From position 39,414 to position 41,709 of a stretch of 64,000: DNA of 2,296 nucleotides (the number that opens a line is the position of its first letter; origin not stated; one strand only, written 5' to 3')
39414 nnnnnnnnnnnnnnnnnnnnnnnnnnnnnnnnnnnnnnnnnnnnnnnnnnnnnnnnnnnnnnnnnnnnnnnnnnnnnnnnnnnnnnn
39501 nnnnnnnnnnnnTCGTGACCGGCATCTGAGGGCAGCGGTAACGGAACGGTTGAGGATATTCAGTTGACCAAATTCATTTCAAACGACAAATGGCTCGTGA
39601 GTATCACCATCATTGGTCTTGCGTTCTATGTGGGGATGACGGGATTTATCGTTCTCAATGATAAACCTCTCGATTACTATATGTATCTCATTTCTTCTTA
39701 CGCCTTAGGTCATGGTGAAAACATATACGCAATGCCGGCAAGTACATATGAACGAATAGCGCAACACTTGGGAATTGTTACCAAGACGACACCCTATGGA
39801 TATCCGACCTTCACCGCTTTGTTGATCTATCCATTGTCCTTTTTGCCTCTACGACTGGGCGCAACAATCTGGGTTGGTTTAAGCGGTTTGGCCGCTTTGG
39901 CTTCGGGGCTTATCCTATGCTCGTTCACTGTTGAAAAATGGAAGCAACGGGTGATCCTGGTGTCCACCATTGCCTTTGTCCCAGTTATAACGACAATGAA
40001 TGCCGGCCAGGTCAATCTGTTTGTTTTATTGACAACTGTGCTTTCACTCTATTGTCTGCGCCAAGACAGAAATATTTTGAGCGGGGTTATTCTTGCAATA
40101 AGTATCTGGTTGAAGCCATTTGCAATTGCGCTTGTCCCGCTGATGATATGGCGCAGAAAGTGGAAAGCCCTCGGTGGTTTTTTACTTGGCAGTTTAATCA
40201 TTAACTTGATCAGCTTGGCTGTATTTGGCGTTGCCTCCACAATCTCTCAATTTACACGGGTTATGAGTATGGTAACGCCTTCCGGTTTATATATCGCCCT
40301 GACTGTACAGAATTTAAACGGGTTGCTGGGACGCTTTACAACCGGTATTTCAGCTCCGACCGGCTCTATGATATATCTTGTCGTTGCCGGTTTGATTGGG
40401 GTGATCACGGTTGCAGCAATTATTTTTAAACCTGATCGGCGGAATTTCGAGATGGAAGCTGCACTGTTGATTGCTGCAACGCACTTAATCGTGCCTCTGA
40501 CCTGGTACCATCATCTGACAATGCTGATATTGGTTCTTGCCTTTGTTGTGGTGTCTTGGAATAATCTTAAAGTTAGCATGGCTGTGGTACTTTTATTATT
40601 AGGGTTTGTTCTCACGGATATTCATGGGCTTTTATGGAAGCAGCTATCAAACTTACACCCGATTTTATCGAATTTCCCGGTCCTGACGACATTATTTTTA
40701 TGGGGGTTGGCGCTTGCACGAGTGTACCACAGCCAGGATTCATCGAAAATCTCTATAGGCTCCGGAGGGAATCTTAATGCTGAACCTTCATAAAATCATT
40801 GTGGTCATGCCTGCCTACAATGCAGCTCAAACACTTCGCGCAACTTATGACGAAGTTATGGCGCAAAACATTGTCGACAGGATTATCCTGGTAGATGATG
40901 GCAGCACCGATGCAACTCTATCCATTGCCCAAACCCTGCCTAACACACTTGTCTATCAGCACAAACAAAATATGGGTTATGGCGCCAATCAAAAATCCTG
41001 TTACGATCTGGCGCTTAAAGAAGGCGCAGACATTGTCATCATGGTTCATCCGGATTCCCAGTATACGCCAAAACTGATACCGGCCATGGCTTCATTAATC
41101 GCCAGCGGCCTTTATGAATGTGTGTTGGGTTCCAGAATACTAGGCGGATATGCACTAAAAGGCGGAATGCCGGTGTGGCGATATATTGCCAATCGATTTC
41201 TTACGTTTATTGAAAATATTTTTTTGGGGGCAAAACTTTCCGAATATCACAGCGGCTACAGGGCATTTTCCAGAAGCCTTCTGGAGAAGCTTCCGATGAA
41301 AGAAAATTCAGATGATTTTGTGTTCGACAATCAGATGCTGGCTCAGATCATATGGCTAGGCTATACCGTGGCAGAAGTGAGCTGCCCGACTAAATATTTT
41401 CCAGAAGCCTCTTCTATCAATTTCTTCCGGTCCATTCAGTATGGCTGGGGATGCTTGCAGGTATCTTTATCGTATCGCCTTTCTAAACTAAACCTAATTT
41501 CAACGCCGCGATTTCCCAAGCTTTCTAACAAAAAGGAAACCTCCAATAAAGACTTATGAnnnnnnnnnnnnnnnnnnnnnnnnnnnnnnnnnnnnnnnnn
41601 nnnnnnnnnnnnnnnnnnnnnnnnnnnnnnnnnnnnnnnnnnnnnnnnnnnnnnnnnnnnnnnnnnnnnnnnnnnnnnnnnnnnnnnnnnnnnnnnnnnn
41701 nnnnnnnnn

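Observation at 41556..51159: ArnB/ArnC/ArnD/ArnT-like module built around WecE and two methyltransferases: predicted lipid-linked modified 4-amino-4,6-dideoxyhexose transfer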

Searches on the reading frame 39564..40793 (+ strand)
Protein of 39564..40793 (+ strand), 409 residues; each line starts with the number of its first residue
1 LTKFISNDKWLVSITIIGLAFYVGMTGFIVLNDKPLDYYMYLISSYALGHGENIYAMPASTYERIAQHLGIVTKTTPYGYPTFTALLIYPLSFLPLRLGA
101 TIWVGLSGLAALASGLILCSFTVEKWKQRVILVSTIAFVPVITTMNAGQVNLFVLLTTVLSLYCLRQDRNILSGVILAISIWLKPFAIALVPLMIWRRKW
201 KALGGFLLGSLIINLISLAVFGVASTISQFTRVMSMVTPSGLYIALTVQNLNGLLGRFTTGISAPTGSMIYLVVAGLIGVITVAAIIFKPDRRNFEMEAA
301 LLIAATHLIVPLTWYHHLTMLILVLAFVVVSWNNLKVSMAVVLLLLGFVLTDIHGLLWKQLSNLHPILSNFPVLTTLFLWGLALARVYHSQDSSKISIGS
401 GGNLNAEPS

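Call 4: search_protein_families(library=pfam, proteins=[window:39564-40793:+], max_evalue=0.01)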
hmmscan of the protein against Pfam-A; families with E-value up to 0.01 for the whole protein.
window:39564-40793:+ (409 aa): 1 family
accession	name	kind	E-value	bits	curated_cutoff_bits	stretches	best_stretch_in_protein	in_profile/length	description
PF09594.16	GT87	-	2.3e-26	93.5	25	1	79-309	2-235/237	Glycosyltransferase family 87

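Call 7: search_protein_families(library=ncbifam, proteins=[window:39564-40793:+], max_evalue=0.01)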
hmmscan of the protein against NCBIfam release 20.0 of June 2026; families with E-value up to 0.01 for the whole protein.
window:39564-40793:+ (409 aa): 1 family
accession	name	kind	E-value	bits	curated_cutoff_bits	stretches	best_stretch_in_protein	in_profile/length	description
NF009915.0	PRK13375.1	equivalog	1.8e-13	49.9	413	1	26-365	50-376/425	mannosyltransferase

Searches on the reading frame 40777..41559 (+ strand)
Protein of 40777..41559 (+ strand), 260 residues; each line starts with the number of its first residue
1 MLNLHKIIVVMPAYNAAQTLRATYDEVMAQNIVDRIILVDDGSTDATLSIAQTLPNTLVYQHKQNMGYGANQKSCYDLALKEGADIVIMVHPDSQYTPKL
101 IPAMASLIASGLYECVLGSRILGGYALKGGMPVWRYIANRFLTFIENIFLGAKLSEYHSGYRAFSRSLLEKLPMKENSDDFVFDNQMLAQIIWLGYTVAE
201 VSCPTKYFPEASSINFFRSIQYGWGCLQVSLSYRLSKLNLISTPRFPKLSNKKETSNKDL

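Call 3: search_protein_families(library=pfam, proteins=[window:40777-41559:+], max_evalue=0.01)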
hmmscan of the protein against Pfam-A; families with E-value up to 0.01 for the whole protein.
window:40777-41559:+ (260 aa): 3 families
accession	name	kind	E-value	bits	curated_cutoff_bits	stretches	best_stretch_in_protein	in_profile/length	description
PF00535.33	Glycos_transf_2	-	2.7e-24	86.4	23.3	1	9-172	2-167/168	Glycosyl transferase family 2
PF13641.12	Glyco_tranf_2_3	-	0.00021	21.8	27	1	7-110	3-113/230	Glycosyltransferase like family 2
PF13704.12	Glyco_tranf_2_4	-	0.00032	21.6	27.5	1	15-89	2-77/98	Glycosyl transferase family 2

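Call 7: search_protein_families(library=ncbifam, proteins=[window:40777-41559:+], max_evalue=0.01)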
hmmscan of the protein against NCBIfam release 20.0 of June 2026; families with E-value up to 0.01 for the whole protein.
window:40777-41559:+ (260 aa): 18 families
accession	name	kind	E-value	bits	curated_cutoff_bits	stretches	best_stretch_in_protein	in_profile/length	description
TIGR04182.1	glyco_TIGR04182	equivalog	1.4e-16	60.7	325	1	7-209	2-194/293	S-layer glycoprotein N-glycosyltransferase AglJ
NF058614.1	PPMAGASynPpgS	equivalog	8.5e-15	54.8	370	1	8-178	3-171/226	polyprenyl-phospho-N-acetylgalactosaminyl synthase PpgS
NF041391.1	DPhHxTase_Halo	equivalog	4.5e-13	48.7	375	1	11-202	1-180/213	dolichyl-phosphate hexose transferase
NF047588.1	GlcsyltransPgfSStrep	equivalog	4.2e-09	36.1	500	1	6-177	2-172/308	glycosyltransferase PgfS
NF041875.1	EPS_EpsD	equivalog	1.8e-08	34.2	370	1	9-135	3-129/325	exopolysaccharide biosynthesis glycosyltransferase EpsD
TIGR04283.1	glyco_like_mftF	equivalog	1.7e-07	31.1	182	1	9-108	3-97/221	TIGR04283 family arsenosugar biosynthesis glycosyltransferase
NF007482.0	PRK10073.1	equivalog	7.6e-07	28.4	423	1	5-58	6-60/334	glycosyltransferase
NF010496.0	PRK13915.1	equivalog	5.9e-06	25.6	262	1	5-61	31-91/307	glucosyl-3-phosphoglycerate synthase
NF007986.1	PRK10714.1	equivalog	7.1e-06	25.2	529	1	3-172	4-172/316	undecaprenyl-phosphate 4-deoxy-4-formamido-L-arabinose transferase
TIGR03469.1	HpnB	hypoth_equivalog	1.8e-05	23.9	379.25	1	6-60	45-101/386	hopene-associated glycosyltransferase HpnB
NF041865.1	EpsU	equivalog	2.8e-05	23.3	700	1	7-110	41-149/394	exopolysaccharide biosynthesis GT2 family glycosyltransferase EpsU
TIGR01556.1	rhamnosyltran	subfamily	3.9e-05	23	200.55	1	18-121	8-112/281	rhamnosyltransferase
TIGR03937.1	PgaC_IcaA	equivalog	6.2e-05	22.1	422.3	1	4-71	44-116/407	poly-beta-1,6-N-acetyl-D-glucosamine synthase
NF047683.1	TeichurnBiosyTuaG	equivalog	0.00013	21.8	400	1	6-54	7-56/252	teichuronic acid biosynthesis protein TuaG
NF053739.1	GlytfEpsEBac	equivalog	0.00013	21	450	1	6-55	2-52/265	glycosyltransferase EpsE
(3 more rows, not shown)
